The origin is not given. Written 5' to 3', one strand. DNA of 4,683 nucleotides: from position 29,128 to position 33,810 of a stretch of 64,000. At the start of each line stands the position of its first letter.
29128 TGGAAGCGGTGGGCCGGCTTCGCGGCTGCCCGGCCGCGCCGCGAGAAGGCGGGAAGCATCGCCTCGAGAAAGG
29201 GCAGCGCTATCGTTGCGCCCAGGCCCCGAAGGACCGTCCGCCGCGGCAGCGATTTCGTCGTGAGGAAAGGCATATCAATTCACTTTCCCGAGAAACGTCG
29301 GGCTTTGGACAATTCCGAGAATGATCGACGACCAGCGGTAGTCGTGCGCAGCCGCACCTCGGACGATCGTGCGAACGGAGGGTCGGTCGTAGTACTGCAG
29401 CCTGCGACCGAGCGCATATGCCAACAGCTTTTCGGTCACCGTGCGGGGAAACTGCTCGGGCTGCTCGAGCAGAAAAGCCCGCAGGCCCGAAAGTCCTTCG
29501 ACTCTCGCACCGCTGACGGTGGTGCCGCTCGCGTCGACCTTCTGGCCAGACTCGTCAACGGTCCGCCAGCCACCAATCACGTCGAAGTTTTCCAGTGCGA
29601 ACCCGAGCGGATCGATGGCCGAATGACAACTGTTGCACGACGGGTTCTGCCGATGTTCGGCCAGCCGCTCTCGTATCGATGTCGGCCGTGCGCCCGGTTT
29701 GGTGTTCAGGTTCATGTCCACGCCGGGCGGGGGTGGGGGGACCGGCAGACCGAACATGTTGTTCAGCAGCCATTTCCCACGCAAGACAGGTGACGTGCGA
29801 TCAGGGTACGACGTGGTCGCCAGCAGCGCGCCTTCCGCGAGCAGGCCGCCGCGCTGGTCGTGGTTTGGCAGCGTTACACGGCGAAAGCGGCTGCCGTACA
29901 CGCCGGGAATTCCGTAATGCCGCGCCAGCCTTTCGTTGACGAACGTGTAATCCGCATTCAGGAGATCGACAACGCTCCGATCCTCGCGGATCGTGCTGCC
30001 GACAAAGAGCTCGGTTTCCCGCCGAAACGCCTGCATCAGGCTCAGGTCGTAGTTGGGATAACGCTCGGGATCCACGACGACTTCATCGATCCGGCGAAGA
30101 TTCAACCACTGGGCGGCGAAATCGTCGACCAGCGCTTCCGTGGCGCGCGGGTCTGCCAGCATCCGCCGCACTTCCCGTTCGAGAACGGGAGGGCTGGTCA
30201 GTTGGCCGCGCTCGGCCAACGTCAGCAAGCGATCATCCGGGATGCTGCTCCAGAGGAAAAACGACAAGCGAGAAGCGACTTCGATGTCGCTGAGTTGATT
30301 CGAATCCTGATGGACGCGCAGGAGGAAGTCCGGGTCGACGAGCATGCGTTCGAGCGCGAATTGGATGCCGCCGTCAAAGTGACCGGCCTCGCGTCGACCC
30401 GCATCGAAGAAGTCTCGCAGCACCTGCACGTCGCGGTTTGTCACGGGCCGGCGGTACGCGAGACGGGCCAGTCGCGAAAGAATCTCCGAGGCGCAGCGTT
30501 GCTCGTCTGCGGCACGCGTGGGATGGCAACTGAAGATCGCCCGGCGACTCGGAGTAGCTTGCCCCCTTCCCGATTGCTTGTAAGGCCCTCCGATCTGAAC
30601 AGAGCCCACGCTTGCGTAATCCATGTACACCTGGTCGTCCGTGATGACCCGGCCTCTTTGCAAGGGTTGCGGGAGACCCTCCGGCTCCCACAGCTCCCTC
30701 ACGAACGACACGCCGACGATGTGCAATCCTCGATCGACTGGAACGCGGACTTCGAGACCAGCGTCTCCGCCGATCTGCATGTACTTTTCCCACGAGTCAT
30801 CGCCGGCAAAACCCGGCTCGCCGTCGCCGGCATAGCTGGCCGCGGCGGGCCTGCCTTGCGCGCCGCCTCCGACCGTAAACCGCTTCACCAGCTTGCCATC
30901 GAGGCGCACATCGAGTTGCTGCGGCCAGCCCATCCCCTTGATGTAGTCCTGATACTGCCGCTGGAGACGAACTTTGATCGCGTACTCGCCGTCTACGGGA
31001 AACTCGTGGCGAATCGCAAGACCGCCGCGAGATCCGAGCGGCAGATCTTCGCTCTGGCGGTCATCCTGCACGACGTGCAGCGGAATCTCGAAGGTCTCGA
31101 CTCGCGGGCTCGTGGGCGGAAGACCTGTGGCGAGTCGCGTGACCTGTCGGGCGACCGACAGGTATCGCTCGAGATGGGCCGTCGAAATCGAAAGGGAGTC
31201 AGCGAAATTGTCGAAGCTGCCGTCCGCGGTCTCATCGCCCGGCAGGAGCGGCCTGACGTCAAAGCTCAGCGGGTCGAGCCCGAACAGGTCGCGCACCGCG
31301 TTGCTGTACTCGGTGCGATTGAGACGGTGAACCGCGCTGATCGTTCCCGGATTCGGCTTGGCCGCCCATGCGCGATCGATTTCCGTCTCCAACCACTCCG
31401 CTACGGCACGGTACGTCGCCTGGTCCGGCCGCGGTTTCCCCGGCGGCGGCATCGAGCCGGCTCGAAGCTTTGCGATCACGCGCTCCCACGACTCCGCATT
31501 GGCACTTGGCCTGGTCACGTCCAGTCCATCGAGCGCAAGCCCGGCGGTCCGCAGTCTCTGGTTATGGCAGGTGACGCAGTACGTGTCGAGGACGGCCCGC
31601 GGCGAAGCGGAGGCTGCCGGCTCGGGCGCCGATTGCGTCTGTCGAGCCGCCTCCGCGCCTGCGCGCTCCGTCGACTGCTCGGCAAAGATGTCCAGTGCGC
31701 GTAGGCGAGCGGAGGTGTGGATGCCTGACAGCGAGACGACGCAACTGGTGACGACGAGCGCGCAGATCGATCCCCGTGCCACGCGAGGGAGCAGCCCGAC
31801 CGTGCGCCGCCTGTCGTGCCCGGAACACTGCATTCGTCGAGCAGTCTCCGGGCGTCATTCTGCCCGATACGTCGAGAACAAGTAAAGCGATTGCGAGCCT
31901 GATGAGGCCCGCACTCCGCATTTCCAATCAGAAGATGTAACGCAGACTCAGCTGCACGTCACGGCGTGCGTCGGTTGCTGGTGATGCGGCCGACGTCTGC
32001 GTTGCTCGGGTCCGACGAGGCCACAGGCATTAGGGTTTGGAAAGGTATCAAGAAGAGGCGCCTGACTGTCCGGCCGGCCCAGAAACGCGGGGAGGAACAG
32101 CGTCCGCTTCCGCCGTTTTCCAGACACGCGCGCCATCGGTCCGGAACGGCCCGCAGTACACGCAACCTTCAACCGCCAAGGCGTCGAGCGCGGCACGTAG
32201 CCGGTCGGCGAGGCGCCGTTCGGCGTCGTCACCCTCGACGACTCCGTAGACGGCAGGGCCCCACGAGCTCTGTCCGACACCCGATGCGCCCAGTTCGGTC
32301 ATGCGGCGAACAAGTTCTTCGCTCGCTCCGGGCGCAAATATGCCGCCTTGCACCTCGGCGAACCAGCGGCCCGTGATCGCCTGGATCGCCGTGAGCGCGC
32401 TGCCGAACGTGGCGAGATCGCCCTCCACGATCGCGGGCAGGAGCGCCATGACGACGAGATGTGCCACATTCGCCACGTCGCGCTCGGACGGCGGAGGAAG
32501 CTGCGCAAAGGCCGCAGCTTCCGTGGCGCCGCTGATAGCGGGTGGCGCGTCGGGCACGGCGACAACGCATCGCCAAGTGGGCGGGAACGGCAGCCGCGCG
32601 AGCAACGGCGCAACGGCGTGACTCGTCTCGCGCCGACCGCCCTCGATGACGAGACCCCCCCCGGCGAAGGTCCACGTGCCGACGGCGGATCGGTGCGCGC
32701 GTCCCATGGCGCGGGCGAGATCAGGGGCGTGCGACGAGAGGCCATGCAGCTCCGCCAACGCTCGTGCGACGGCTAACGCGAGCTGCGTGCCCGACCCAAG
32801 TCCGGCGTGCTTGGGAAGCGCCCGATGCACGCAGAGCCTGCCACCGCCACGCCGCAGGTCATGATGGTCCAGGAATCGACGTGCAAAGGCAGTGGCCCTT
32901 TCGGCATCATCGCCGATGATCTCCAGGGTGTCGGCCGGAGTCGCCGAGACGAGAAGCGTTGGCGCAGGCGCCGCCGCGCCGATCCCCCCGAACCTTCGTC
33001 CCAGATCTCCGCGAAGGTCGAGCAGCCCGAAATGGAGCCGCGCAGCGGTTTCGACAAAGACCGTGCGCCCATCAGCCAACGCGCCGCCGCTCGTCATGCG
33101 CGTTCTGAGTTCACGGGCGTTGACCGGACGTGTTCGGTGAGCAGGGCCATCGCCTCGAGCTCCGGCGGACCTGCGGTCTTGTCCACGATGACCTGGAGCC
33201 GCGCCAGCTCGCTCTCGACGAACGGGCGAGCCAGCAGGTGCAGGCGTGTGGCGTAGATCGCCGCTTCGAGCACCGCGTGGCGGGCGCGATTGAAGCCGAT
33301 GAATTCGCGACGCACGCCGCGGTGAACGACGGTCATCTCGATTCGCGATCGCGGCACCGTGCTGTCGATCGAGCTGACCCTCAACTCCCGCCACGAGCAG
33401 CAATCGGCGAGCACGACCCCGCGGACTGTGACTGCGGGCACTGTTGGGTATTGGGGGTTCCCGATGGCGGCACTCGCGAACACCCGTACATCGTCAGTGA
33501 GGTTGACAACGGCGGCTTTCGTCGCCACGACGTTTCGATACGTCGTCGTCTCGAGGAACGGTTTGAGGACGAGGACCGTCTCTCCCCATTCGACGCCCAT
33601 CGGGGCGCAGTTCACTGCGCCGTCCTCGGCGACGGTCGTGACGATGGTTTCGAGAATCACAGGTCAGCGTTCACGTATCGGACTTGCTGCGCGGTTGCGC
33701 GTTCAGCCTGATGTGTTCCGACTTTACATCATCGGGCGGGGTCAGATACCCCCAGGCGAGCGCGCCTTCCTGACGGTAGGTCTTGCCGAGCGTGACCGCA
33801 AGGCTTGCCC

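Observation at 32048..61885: H4MPT/methanofuran-linked formaldehyde-oxidation island in a genome with Acidobacteria hallmarks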

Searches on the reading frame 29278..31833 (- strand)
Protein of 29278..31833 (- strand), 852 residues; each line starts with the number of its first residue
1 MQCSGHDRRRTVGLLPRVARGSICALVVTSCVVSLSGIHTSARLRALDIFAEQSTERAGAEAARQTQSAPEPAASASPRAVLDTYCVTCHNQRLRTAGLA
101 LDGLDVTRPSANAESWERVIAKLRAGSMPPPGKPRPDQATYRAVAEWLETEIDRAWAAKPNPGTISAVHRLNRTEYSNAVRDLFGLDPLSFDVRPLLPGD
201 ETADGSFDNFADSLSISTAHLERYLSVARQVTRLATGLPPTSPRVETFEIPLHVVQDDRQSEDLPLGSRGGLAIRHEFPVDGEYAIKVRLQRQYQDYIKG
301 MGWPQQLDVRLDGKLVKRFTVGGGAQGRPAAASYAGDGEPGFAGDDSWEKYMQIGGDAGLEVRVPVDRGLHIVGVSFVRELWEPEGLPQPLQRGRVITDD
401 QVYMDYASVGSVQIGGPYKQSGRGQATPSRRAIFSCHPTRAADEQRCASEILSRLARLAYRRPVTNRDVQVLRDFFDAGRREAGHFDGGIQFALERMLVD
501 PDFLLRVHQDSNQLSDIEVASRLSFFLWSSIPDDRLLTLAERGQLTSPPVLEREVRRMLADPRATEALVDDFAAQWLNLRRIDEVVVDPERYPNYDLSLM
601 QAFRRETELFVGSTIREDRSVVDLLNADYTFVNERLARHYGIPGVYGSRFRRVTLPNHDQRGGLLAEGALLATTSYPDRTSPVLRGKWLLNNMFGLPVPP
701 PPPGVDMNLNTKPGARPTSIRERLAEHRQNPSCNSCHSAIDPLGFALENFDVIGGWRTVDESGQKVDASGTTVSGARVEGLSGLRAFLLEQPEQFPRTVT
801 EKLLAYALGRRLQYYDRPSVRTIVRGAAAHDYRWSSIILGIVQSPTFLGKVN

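Call 8: search_protein_families(library=pfam, proteins=[window:29278-31833:-], max_evalue=0.01)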
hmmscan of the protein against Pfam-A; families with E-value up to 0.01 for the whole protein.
window:29278-31833:- (852 aa): 7 families
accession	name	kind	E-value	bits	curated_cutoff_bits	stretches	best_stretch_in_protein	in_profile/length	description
PF07631.16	PSD4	-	4.6e-46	156.9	23.3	1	514-642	1-128/128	Protein of unknown function (DUF1592)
PF07627.16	PSCyt3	-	1.5e-33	115.4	27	1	661-759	1-97/98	Protein of unknown function (DUF1588)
PF07624.16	PSD2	-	2e-23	82.3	25.8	1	774-847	1-74/74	Protein of unknown function (DUF1585)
PF07626.16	PSD3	-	6.3e-18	65.5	23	1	170-235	2-63/65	Protein of unknown function (DUF1587)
PF07637.16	PSD5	-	1.5e-14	54.5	34.2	1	447-507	1-61/62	Protein of unknown function (DUF1595)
PF13442.11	Cytochrome_CBB3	-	1.1e-06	29.3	27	1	76-148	4-68/68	Cytochrome C oxidase, cbb3-type, subunit III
PF07635.16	PSCyt1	-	2e-05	25.5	22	1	86-132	1-59/59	Planctomycete cytochrome C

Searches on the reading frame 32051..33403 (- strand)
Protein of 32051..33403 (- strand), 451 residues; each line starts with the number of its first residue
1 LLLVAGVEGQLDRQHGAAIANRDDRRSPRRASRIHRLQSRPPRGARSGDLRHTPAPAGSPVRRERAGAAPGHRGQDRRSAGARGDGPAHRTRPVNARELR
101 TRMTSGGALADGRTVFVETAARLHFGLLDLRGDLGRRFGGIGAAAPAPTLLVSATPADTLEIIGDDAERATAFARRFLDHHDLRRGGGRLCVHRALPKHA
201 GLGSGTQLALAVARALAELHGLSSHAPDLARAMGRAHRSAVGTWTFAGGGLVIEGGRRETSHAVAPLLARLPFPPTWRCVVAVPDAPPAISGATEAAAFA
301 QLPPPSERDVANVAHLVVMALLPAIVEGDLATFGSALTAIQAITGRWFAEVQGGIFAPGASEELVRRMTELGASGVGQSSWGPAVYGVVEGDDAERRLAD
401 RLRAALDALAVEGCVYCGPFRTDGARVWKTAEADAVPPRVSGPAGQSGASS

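Call 7: search_protein_families(library=pfam, proteins=[window:32051-33403:-], max_evalue=0.01)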
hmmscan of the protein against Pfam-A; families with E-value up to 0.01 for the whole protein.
window:32051-33403:- (451 aa): 2 families
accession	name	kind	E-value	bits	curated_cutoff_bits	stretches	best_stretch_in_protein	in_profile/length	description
PF00288.32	GHMP_kinases_N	-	3.9e-09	37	22.3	1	173-242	6-72/87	GHMP kinases N terminal domain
PF08544.19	GHMP_kinases_C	-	7.9e-09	36.2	21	1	321-406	1-83/85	GHMP kinases C terminal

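Call 26: search_protein_families(library=ncbifam, proteins=[window:32051-33403:-], max_evalue=0.00001)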
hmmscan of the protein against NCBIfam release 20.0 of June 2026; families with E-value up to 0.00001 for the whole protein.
window:32051-33403:- (451 aa): 2 families
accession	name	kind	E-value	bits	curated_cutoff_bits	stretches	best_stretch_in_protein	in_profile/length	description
NF040726.1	BetaRFA-P_synth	equivalog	1.3e-55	188.9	328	1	117-424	3-324/327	beta-ribofuranosylaminobenzene 5'-phosphate synthase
TIGR00144.1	beta_RFAP_syn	subfamily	5.2e-47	160.6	113.5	1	117-428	3-324/325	beta-ribofuranosylaminobenzene 5'-phosphate synthase family protein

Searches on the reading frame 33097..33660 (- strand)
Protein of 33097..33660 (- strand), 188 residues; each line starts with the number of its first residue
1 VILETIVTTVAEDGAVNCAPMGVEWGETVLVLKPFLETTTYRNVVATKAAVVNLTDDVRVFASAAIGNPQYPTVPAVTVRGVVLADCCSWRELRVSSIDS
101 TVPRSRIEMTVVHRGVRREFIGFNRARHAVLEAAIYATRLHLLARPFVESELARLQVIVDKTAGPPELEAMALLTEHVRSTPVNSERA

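Call 7: search_protein_families(library=pfam, proteins=[window:33097-33660:-], max_evalue=0.01)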
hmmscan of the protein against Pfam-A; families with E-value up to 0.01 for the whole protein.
window:33097-33660:- (188 aa): 2 families
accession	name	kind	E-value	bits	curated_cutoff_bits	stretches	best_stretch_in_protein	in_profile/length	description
PF04289.18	DUF447_N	-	1.4e-22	80.2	24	1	4-117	2-113/114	Protein of unknown function (DUF447) N-terminal domain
PF20766.2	DUF447_C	-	2.3e-13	50.4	24.8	1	124-176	1-53/53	Protein of unknown function (DUF447)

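Call 26: search_protein_families(library=ncbifam, proteins=[window:33097-33660:-], max_evalue=0.00001)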
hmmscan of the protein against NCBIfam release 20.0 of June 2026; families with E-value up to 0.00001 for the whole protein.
window:33097-33660:- (188 aa): 0 families
